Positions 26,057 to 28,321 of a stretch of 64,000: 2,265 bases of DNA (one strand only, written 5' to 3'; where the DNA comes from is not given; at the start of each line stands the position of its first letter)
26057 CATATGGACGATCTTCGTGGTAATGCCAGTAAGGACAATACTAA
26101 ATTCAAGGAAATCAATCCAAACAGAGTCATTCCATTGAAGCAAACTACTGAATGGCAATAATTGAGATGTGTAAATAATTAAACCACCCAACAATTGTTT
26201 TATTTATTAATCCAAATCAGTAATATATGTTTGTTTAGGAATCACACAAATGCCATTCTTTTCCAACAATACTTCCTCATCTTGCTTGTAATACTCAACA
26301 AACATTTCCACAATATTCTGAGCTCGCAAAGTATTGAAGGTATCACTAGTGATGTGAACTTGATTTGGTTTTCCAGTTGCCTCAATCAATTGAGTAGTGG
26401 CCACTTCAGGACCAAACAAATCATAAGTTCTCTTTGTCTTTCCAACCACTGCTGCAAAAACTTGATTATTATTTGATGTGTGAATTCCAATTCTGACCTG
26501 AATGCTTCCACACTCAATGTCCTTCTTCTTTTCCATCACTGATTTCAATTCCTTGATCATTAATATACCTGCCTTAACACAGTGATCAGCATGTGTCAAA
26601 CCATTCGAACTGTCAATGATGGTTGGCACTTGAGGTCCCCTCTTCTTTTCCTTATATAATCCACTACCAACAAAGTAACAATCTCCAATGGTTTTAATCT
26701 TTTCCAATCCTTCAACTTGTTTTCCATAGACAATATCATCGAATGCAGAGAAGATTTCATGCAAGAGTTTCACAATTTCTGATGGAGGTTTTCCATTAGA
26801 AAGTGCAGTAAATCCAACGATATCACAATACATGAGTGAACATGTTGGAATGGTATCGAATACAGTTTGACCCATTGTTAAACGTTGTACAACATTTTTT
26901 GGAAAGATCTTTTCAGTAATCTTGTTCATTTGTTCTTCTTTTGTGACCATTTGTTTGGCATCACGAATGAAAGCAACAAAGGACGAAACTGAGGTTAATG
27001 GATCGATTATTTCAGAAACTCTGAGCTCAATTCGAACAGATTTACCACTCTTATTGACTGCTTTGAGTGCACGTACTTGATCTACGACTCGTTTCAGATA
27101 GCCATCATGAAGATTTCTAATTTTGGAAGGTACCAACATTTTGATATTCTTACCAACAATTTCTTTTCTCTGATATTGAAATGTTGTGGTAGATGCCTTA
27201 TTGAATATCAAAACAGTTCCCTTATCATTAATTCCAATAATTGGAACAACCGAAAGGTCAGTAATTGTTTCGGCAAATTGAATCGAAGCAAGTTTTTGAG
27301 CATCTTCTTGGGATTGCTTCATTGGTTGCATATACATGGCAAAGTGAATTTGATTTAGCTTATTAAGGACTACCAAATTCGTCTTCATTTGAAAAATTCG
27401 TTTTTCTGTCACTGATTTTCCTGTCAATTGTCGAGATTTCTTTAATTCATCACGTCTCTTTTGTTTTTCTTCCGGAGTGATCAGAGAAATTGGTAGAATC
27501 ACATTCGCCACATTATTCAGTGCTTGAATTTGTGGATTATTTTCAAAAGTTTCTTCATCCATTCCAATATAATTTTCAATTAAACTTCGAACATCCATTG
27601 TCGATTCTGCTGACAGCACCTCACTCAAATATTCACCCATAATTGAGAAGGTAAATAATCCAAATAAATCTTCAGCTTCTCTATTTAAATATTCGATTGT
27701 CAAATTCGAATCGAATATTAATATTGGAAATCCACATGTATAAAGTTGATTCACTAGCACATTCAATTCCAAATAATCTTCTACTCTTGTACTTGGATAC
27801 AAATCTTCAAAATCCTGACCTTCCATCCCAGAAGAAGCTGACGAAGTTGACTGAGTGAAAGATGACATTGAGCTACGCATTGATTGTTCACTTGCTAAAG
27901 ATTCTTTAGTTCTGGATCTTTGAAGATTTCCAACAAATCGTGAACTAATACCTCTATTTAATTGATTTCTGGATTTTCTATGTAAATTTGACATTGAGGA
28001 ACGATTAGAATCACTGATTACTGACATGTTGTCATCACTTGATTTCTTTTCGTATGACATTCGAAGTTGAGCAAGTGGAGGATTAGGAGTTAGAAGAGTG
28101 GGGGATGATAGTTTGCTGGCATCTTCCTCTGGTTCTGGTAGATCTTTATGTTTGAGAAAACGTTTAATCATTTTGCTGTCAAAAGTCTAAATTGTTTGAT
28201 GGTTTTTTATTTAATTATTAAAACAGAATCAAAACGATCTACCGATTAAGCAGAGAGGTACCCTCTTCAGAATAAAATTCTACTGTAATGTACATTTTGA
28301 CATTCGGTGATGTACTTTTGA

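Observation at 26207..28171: A PAS-cyclase has both metal-binding Asp residues but not the N/R pair, so it may pair with the degenerate receptor cyclase ~18 kb away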

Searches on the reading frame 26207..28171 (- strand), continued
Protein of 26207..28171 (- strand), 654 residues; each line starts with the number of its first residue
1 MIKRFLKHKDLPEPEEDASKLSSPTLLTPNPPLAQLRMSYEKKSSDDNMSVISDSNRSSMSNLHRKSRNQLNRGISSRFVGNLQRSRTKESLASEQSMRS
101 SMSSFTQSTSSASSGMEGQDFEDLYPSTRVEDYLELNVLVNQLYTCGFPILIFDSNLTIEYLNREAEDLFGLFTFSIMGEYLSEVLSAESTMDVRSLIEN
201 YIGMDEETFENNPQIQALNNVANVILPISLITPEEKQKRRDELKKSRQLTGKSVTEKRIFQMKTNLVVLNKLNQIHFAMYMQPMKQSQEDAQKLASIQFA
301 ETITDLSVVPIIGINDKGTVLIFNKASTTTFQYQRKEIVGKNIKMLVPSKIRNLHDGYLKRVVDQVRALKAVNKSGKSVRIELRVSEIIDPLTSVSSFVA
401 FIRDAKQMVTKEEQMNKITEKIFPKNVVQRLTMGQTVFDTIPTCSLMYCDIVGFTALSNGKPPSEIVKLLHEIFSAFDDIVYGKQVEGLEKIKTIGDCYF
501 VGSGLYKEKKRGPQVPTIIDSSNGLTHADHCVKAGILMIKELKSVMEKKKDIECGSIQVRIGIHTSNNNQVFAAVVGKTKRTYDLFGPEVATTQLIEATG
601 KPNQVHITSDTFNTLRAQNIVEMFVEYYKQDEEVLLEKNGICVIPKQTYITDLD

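Call 38: find_encoding_contigs(protein=P0002, flank=10000, max_places=2)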
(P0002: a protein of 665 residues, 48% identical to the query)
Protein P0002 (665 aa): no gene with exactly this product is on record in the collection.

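Call 40: find_encoding_contigs(protein=P0005, flank=10000, max_places=2)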
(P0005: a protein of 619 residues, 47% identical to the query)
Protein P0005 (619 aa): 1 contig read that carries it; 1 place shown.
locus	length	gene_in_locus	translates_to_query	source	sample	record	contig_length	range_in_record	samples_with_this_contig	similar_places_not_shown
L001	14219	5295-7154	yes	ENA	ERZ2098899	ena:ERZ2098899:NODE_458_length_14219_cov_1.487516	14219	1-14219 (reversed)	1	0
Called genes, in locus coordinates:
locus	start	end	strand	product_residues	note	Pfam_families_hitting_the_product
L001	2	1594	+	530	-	?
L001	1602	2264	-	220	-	PF12796:Ank_2 (weak)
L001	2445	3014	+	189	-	-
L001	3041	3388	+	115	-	-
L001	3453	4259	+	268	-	PF10165:Ric8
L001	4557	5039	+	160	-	-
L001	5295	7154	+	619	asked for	PF00989:PAS, PF13426:PAS_9 (weak), PF00211:Guanylate_cyc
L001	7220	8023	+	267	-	PF08231:SYF2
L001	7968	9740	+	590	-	-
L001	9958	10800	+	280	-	PF16656:Pur_ac_phosph_N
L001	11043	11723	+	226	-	PF00149:Metallophos, PF14008:Metallophos_C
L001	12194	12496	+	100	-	-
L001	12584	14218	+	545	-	?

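Call 58: list_cluster_members(proteins=[P0012, P0007, P0123, P0124, P0272, P0006])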
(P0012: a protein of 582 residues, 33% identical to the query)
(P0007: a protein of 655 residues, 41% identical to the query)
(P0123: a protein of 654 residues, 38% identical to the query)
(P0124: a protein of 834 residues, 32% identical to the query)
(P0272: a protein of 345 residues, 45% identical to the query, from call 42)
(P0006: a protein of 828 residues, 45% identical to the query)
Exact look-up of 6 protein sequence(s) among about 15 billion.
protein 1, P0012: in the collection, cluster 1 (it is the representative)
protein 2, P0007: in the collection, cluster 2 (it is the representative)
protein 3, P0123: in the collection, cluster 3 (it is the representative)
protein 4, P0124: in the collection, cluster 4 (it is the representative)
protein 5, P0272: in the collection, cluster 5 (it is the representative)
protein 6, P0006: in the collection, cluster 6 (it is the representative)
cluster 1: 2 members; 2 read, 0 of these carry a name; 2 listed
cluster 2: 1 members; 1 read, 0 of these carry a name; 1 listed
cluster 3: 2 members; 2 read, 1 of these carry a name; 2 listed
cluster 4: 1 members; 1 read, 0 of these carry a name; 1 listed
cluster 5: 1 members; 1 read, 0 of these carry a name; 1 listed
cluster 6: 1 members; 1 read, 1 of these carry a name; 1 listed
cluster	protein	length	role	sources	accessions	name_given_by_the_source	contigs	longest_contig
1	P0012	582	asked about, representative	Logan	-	-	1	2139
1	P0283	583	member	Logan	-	-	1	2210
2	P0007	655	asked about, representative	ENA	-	-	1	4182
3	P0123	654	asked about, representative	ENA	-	-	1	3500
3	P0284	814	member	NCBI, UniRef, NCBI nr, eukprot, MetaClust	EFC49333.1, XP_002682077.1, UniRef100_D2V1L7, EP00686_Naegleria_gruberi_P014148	predicted protein [Naegleria gruberi] | Predicted protein n=1 Tax=Naegleria gruberi TaxID=5762 RepID=D2V1L7_NAEGR | uncharacterized protein NAEGRDRAFT_62622 [Naegleria gruberi]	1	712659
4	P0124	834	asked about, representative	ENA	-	-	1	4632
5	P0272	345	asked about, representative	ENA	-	-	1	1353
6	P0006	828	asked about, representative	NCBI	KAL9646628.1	hypothetical protein ABK040_010740 [Willaertia magna]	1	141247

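Call 66: search_protein_families(library=pfam, proteins=[P0284], max_evalue=1)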
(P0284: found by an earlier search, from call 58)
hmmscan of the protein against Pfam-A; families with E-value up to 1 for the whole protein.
P0284 (814 aa): 1 family
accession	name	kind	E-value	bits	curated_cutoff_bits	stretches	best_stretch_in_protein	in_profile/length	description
PF10913.13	DUF2706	-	0.097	13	25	1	53-71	3-21/59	Protein of unknown function (DUF2706)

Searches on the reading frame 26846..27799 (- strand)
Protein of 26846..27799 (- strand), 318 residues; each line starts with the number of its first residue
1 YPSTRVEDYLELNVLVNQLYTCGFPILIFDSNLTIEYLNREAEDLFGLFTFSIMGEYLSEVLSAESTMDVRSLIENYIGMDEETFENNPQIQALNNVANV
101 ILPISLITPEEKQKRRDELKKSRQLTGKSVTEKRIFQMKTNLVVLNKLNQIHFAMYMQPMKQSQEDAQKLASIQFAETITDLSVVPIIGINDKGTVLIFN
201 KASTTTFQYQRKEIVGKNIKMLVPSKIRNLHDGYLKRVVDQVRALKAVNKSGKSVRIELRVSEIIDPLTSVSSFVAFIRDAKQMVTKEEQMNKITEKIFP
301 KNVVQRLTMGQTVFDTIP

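Call 42: find_homologous_proteins(query=window:26846-27799:-, max_evalue=0.001)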
Query seq(318 aa) (318 aa): 3 proteins with E <= 0.001 among 2412 candidates.
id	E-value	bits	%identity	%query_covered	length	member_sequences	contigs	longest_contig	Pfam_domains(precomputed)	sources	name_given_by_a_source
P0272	5.7e-65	238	45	89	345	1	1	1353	PF13426.14,PF08448.17,PF00989.32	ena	-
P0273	6.2e-17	80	23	84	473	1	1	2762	PF08447.19,PF13426.14,PF13188.14,PF24820.2,PF13581.13,PF08448.17,PF02518.32,PF00512.32,PF00989.32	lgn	-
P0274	2.4e-5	42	30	33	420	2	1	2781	PF08447.19,PF13426.14,PF13188.14,PF08448.17,PF02518.32,PF00512.32,PF00989.32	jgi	jgi:two-component system sensor kinase FixL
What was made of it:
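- Tried and rejected: A search with only the PAS region returned 3 proteins and did not recover even the known family (call 42).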

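Call 66: search_protein_families(library=pfam, proteins=[P0284], max_evalue=1)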
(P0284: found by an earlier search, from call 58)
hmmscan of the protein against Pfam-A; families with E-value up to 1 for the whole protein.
P0284 (814 aa): 1 family
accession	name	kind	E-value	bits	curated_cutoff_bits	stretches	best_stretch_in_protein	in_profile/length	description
PF10913.13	DUF2706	-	0.097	13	25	1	53-71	3-21/59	Protein of unknown function (DUF2706)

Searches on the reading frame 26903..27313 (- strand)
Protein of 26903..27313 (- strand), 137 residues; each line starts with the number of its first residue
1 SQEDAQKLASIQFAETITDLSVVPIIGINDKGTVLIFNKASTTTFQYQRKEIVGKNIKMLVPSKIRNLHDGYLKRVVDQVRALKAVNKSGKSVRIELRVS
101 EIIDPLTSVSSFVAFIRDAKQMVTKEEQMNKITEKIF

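Call 48: search_solved_structures(query=window:26903-27313:-, show_alignments=3, max_evalue=0.01)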
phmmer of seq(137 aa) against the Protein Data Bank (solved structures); distinct sequences matched with E-value up to 0.01: 13.
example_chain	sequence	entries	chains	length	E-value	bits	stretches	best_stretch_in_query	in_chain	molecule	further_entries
1d06_A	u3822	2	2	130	6.4e-10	42.4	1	15-102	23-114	nitrogen fixation regulatory protein fixL | FIXL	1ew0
1v9y_A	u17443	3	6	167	1.5e-08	37.9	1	21-130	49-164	Heme pas sensor protein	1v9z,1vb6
9cdr_A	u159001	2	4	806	3.6e-08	36.7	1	22-130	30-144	Oxygen sensor protein DosP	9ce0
9cmf_A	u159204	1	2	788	4.7e-08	36.4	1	25-130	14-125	Oxygen sensor protein DosP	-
9bgv_A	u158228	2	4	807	9.2e-08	35.4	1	22-129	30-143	Oxygen sensor protein DosP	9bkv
9clo_A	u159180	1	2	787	1.2e-07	35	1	25-129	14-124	Oxygen sensor protein DosP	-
1s66_L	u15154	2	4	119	1.8e-07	34.5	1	23-77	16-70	Hypothetical protein yddU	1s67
1dp6_A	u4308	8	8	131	0.00012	25.4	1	25-76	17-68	FIXL PROTEIN | SENSOR PROTEIN FIXL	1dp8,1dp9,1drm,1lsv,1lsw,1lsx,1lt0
1y28_A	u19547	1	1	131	0.00013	25.3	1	25-76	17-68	Sensor protein fixL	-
1xj4_A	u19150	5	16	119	0.00018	24.8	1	25-76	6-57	Sensor protein fixL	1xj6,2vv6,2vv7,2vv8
1xj2_A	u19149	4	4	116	0.00023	24.5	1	26-76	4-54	Sensor protein fixL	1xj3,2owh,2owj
2cmn_A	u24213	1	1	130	0.00038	23.7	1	25-74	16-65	SENSOR PROTEIN FIXL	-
8js5_A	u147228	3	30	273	0.00041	23.6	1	25-76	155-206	Sensor protein FixL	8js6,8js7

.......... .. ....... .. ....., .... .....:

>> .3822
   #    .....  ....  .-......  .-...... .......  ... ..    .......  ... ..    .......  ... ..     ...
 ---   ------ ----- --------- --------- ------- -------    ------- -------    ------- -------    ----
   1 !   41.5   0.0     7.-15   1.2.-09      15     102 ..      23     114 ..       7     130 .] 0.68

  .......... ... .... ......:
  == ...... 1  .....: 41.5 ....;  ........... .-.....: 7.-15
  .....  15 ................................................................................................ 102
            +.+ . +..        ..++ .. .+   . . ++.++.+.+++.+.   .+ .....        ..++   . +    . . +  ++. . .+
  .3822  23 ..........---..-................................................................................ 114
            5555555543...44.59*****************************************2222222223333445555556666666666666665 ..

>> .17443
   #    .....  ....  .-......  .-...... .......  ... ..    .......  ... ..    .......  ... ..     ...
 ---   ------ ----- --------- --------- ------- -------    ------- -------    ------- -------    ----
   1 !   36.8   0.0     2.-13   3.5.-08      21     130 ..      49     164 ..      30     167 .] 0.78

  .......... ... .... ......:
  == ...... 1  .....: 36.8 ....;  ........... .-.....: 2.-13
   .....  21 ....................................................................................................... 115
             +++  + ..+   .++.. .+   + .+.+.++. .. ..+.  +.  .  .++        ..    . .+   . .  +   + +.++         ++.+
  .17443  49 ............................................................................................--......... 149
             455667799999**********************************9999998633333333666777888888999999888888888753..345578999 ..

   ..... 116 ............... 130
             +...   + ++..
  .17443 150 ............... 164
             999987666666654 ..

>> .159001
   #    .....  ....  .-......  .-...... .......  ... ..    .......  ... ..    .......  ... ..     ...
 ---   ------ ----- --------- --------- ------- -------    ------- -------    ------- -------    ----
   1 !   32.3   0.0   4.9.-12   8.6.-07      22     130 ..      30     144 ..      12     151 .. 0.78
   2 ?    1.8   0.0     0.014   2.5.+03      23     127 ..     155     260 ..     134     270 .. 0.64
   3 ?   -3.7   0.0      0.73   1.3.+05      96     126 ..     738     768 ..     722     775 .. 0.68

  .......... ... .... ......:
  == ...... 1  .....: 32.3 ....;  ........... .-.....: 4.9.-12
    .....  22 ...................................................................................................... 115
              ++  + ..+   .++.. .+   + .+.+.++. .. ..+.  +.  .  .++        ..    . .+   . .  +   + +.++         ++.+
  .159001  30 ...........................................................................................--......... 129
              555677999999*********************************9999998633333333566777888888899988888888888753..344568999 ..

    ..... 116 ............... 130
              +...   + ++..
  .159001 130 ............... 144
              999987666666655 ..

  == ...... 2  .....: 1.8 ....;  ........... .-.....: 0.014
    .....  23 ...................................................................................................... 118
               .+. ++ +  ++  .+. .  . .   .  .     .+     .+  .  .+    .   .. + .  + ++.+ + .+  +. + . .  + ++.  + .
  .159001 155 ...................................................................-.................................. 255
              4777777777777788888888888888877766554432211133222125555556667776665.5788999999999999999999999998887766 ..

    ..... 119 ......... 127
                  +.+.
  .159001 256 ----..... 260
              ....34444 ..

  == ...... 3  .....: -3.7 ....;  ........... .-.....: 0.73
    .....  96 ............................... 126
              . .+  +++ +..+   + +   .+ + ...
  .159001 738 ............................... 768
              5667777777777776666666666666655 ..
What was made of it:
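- On FixL/DosP-type haem-PAS domain (PAS-B): FixL 1d06 at E=6.4e-10, with HDGYL aligned (call 48).
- Closest known: FixL / EcDOS. Same: The 'HDGYL' F-alpha histidine motif and the 'F.GFIRD' strand are conserved (call 48).
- PAS-B. It aligns to FixL, EcDOS and DosP with the F-alpha His conserved (call 48).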
